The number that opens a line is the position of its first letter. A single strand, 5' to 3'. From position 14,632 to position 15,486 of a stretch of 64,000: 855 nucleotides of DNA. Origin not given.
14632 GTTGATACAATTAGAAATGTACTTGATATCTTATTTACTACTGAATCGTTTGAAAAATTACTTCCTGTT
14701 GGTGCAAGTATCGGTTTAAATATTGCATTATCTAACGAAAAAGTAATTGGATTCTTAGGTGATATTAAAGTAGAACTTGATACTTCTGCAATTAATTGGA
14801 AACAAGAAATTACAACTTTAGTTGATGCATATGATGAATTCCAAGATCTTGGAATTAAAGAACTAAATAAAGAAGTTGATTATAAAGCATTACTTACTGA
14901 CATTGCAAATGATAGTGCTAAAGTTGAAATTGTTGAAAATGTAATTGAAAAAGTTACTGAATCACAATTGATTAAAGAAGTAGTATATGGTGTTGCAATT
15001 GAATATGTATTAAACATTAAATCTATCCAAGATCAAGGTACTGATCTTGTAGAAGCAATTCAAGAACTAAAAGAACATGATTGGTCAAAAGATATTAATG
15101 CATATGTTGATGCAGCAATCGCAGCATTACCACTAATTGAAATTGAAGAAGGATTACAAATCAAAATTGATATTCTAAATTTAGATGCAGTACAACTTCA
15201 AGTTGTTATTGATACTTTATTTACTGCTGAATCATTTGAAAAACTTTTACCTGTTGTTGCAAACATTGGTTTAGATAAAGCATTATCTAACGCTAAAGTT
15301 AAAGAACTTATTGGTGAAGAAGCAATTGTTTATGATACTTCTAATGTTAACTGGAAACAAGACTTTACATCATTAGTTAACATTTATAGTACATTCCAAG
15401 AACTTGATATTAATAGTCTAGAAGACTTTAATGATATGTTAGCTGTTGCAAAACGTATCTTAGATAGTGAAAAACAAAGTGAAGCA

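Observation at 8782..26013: Tandem pair of giant CvpA-anchored, acidic, Trp-punctuated repeat proteins (1078 aa + 4408 aa) of no recognisable family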

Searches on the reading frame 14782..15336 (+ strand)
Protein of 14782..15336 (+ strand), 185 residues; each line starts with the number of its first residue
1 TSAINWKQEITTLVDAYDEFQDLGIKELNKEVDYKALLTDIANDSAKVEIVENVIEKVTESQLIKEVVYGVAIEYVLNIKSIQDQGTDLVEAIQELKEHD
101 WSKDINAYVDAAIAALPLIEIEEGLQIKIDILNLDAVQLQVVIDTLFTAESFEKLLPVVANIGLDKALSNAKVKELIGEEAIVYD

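Call 80: predict_structure(alignment_id=A3)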
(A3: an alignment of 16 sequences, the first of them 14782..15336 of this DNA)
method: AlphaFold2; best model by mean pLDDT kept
length: 185 residues; sequences in the alignment: 16
mean_pLDDT: 57.3   pTM: 0.40
mean pLDDT of the five models: 57.3, 55.5, 52.6, 48.2, 47.6
residues with pLDDT >= 90: 1; 70-90: 55; 50-70: 46; < 50: 83
segments of 3 or more residues with pLDDT < 50: 75-77, 79-134, 138-140, 146-153, 181-185
pLDDT, mean of each block of 10 residues (from residue 1): 80 81 75 72 81 74 66 46 43 43 42 41 39 45 49 49 55 57 45
secondary structure, 60 per line:
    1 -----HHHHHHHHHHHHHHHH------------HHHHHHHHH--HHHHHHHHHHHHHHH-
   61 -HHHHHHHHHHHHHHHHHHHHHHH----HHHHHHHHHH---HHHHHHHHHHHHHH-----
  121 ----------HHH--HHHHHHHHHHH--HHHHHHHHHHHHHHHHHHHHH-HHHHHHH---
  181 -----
elements in order: H6-21 H34-42 H45-59 H62-84 H89-98 H102-115 H136-146 H149-169 H171-177

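Call 83: fold_search(model_id=the predicted structure, library=pdb)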
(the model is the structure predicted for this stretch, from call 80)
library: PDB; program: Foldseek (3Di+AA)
matches with E <= 10: 45; with E <= 0.001: 0
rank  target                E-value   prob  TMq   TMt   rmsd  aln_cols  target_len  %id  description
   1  9mn2_A                2.2e+00  0.07  0.17  0.20  27.6       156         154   10  Crystal Structure of the B6C Region of the Group B Streptococcus Beta Antigen C Protein (released 2025-08-27)
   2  6k2d_A                2.8e+00  0.04  0.17  0.09  21.1       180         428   17  The crystal structure of GBP1 with LRR domain of IpaH9.8 (released 2019-06-12)
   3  9gc0_D                3.3e+00  0.08  0.19  0.26  22.8       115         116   10  3'-lobe of the substrate-bound U11 snRNP (released 2025-02-05)
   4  7emf_V                3.6e+00  0.03  0.15  0.19  27.3       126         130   14  Human Mediator (deletion of MED1-IDR) in a Tail-extended conformation (released 2021-05-05)
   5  7cr0_A                3.8e+00  0.05  0.21  0.16  24.7       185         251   14  human KCNQ2 in apo state (released 2020-09-16)
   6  8t1l_Y                3.8e+00  0.02  0.10  0.12  17.4       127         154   20  Atomic model of the mammalian mouse Mediator complex with CKM module (released 2024-07-03)
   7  5bw9_G                4.3e+00  0.06  0.15  0.20  22.2       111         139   17  Crystal Structure of Yeast V1-ATPase in the Autoinhibited Form (released 2016-06-08)
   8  4j3n_A                4.5e+00  0.03  0.13  0.05  14.5       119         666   13  Human Topoisomerase Iibeta in complex with DNA (released 2013-10-02)
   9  5bw9_g                5.1e+00  0.05  0.16  0.20  23.3       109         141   15  Crystal Structure of Yeast V1-ATPase in the Autoinhibited Form (released 2016-06-08)
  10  9ojz_J                5.1e+00  0.02  0.16  0.12  23.1       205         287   16  21bin20S complex (NSF-alphaSNAP-2:1 syntaxin-1a:SNAP-25), non-hydrolyzing, class 5 (released 2025-08-06)
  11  3txm                  5.4e+00  0.02  0.17  0.10  18.4       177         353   14  Crystal structure of Rpn6 from Drosophila melanogaster, Gd(3+) complex (released 2011-12-14)
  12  6nd4_R                5.8e+00  0.03  0.13  0.04  15.2        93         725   17  Conformational switches control early maturation of the eukaryotic small ribosomal subunit (released 2019-06-19)
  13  6w1s_Q                6.1e+00  0.02  0.12  0.16  21.5       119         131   13  Atomic model of the mammalian Mediator complex (released 2021-03-10)
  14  7rro_A0               6.1e+00  0.01  0.15  0.13  32.3       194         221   14  Structure of the 48-nm repeat doublet microtubule from bovine tracheal cilia (released 2021-10-27)
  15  4g0v_A                6.5e+00  0.02  0.12  0.05  14.5       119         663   13  Human topoisomerase iibeta in complex with DNA and mitoxantrone (released 2013-07-17)
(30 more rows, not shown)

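Call 100: search_solved_structures(query=A3, max_evalue=1)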
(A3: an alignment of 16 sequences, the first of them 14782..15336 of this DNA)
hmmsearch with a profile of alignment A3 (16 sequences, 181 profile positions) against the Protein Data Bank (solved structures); distinct sequences matched with E-value up to 1: 1.
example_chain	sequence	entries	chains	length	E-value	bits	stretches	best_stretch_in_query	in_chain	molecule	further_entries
9k5p_A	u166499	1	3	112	0.12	15.6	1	89-132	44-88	C3-Zn2-HEHE-19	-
